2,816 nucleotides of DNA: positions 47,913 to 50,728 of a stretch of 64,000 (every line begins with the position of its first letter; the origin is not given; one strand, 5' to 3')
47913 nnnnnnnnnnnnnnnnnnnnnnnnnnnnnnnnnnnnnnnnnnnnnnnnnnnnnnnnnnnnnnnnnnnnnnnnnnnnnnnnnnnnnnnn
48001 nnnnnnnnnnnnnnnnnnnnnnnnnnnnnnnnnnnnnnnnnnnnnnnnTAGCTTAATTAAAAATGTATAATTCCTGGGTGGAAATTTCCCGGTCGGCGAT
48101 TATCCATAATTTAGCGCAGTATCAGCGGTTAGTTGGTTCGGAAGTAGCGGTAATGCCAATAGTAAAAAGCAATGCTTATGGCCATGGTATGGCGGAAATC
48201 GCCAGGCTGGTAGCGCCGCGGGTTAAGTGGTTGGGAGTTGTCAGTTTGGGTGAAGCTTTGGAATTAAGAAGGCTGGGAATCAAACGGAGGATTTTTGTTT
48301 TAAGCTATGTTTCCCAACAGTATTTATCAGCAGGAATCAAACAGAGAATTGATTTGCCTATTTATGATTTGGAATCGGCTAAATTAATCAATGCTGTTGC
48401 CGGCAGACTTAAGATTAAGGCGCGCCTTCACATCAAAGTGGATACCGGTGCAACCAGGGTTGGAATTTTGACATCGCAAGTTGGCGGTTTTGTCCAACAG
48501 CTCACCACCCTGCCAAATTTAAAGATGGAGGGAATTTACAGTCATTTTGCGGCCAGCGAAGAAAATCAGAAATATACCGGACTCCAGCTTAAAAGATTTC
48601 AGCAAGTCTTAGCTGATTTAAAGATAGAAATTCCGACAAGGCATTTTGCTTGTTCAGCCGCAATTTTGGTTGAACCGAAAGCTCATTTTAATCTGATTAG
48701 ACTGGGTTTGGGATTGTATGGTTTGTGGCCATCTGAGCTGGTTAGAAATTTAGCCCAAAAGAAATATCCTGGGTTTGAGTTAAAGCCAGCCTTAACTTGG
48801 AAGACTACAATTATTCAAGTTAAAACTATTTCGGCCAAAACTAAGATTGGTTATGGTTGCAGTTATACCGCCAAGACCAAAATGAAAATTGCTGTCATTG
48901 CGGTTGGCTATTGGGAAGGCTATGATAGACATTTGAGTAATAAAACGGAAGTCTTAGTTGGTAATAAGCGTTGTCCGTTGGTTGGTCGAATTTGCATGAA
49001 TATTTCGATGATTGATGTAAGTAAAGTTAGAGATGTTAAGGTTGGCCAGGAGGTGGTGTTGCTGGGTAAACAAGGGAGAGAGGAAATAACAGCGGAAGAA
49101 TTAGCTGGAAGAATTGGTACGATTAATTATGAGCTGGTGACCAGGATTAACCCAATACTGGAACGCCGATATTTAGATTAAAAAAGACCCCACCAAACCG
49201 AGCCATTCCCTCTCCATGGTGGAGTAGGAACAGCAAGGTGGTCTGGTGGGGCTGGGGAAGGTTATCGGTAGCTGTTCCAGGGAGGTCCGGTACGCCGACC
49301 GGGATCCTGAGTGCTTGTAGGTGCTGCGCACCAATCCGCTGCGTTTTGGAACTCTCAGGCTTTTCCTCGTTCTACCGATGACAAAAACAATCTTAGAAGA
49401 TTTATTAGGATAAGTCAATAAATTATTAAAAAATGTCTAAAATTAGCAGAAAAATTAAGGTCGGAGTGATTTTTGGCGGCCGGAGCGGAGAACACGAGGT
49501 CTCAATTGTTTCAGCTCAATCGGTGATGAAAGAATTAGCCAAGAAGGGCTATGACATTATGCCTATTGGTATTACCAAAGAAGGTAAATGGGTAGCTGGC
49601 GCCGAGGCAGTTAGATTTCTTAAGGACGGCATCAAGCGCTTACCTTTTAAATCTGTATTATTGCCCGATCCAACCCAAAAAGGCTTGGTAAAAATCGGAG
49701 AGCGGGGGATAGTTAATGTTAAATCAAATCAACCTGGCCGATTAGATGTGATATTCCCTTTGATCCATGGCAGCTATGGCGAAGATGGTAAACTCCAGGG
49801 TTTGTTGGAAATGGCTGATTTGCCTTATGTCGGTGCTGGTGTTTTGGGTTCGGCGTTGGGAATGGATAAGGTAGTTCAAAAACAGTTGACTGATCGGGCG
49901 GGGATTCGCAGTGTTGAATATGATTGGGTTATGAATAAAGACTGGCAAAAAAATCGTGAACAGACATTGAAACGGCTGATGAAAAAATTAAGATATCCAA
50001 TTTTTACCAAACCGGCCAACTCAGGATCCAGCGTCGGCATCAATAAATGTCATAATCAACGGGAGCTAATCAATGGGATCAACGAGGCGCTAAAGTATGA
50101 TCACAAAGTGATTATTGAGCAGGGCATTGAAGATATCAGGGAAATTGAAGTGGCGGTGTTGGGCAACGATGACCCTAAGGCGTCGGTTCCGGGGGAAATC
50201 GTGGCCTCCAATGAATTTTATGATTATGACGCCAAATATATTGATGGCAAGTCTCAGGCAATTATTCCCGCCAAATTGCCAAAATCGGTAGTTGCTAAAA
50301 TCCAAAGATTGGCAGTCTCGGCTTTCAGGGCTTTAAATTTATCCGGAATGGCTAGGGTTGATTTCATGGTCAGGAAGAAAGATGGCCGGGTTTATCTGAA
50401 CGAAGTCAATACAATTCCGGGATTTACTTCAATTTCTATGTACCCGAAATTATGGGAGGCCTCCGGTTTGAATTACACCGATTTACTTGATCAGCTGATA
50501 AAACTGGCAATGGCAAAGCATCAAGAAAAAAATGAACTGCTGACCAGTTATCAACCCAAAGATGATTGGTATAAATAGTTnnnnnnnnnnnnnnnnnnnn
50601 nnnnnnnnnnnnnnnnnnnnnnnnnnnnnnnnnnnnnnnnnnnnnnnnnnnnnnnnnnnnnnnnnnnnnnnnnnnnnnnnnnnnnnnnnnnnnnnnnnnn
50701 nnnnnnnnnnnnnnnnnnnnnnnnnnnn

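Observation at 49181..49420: Antisense-oriented, promoter-to-terminator small RNA gene between alr and ddl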

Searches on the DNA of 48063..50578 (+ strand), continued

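Call 53: search_with_rna_model(model_id=R1, sources=[window, L001, L002, L003, L004, L005, L006, L007, L008, L046, L076, L081, L082, L083, L084, L085, L086, L087, L088, L089, L090, L091, L092, L093, L094, L095, L096, L097, L098, L099, L100, L101, L102, L103, L104, L105, L106], max_evalue=10)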
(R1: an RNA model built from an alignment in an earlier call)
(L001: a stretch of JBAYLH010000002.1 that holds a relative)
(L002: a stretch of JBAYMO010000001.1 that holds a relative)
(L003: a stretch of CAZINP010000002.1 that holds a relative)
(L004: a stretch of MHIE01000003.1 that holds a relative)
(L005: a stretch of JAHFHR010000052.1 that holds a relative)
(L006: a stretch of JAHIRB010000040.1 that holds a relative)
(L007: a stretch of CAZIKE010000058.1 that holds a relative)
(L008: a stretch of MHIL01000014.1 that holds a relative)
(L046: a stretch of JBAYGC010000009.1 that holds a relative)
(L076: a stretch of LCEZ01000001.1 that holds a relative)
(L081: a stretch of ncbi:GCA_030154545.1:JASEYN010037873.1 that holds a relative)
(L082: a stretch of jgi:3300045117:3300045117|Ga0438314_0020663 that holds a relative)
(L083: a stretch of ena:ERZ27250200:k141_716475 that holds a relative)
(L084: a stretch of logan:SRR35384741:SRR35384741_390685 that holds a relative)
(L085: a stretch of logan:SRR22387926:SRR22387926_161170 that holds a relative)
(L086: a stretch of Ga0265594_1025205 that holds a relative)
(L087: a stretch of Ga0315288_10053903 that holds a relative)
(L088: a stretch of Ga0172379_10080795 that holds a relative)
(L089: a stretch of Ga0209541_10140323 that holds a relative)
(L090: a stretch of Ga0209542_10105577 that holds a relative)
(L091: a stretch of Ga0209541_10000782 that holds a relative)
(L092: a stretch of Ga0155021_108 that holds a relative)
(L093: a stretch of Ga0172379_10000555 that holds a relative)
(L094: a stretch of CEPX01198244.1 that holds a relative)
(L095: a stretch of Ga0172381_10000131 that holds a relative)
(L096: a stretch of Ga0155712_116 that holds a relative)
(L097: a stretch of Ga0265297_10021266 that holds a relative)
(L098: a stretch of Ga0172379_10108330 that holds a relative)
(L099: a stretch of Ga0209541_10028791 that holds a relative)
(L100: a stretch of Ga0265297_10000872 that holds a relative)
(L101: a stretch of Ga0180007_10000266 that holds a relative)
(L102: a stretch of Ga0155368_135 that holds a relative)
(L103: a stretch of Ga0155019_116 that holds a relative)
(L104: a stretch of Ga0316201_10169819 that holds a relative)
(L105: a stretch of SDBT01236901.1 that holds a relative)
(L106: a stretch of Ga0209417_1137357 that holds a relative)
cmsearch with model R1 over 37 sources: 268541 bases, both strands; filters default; matches with E-value up to 10: 4.
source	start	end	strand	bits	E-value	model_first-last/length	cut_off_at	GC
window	49180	49384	-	260.6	2.4e-71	1-205/205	no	0.57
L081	2192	2396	-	260.1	3.4e-71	1-205/205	no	0.57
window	49188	49251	+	14.2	0.03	134-197/205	no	0.61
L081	2200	2263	+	10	0.43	134-197/205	no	0.59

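Call 61: search_rna_families(sources=[L107, L108, L109, L110], threshold=evalue, max_evalue=1)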
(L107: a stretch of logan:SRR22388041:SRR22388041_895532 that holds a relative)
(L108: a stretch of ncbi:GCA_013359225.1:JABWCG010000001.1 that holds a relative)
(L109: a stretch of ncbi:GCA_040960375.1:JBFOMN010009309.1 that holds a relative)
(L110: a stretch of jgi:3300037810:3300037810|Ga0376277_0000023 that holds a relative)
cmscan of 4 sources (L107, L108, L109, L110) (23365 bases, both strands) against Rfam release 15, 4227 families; matches with E-value up to 1: 12.
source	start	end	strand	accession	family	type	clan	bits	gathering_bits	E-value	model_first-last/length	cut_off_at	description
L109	1151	1211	+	RF04096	mir-4433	Gene; miRNA;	-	39.3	77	9.7e-05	1-83/83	no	mir-4433 microRNA precursor family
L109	1151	1211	-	RF04096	mir-4433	Gene; miRNA;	-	35.3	77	0.0011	1-83/83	no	mir-4433 microRNA precursor family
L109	1137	1221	-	RF03880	mir-1684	Gene; miRNA;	-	31.4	60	0.0091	1-87/87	no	mir-1684 microRNA precursor family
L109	1151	1211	+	RF04240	mir-4716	Gene; miRNA;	-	31.3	76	0.0056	1-84/84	no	mir-4716 microRNA precursor family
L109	1142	1218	+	RF03788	MIR5304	Gene; miRNA;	-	30.8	75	0.0035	1-80/80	no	MIR5304 microRNA precursor family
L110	500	584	+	RF04154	mir-1277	Gene; miRNA;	-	30.8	81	0.034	1-78/78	no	mir-1277 microRNA precursor family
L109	1151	1211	+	RF03872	MIR6426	Gene; miRNA;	-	30.6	96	0.019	1-84/84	no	MIR6426 microRNA precursor family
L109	1145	1213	-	RF03406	mir-3099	Gene; miRNA;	-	29.3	95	0.035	1-84/84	no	mir-3099 microRNA precursor family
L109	1151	1211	-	RF04240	mir-4716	Gene; miRNA;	-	29.1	76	0.022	1-84/84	no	mir-4716 microRNA precursor family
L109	1151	1211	+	RF03960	mir-6644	Gene; miRNA;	-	28.9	82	0.018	1-67/67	no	mir-6644 microRNA precursor family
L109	1145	1214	+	RF03849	MIR1219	Gene; miRNA;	-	24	79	0.7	1-82/82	no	MIR1219 microRNA precursor family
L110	3644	3726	+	RF01844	SmY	Gene; snRNA; splicing;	-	22.1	39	0.62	1-80/80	no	SmY spliceosomal RNA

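Call 66: search_dna_similar(query=window:49181-49384:-, collection=phages, mode=distant, max_evalue=0.01, max_rows=5)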
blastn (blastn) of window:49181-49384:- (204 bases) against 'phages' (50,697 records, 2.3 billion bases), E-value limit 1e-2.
No match.

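Call 67: search_dna_similar(query=window:49181-49384:-, collection=plasmids, mode=distant, max_evalue=0.01, max_rows=5)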
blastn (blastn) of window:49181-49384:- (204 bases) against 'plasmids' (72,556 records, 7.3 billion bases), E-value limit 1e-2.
No match.

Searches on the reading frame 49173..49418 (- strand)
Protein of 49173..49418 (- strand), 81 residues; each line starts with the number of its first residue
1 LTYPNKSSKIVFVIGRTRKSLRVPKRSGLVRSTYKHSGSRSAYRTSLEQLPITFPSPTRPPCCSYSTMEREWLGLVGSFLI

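Call 9: search_protein_families(library=pfam, proteins=[window:49173-49418:-])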
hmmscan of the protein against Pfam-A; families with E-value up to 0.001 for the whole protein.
window:49173-49418:- (81 aa): 0 families

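Call 41: find_homologous_proteins(query=window:49173-49418:-, max_evalue=10)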
Query window:49173-49418:-: 1 candidates shared short words with the query, none scored E <= 10.
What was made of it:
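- On Stand-alone bacterial sRNA gene (generic kind): No protein homologue was found (call 41) and there is no Pfam hit (call 9).
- No protein homologue was found among 5.8 billion sequences (call 41).
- Tried and rejected: Protein search with the 81-codon spurious ORF, hoping to catch mis-called ORFs over homologous RNA genes: no hit (call 41).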
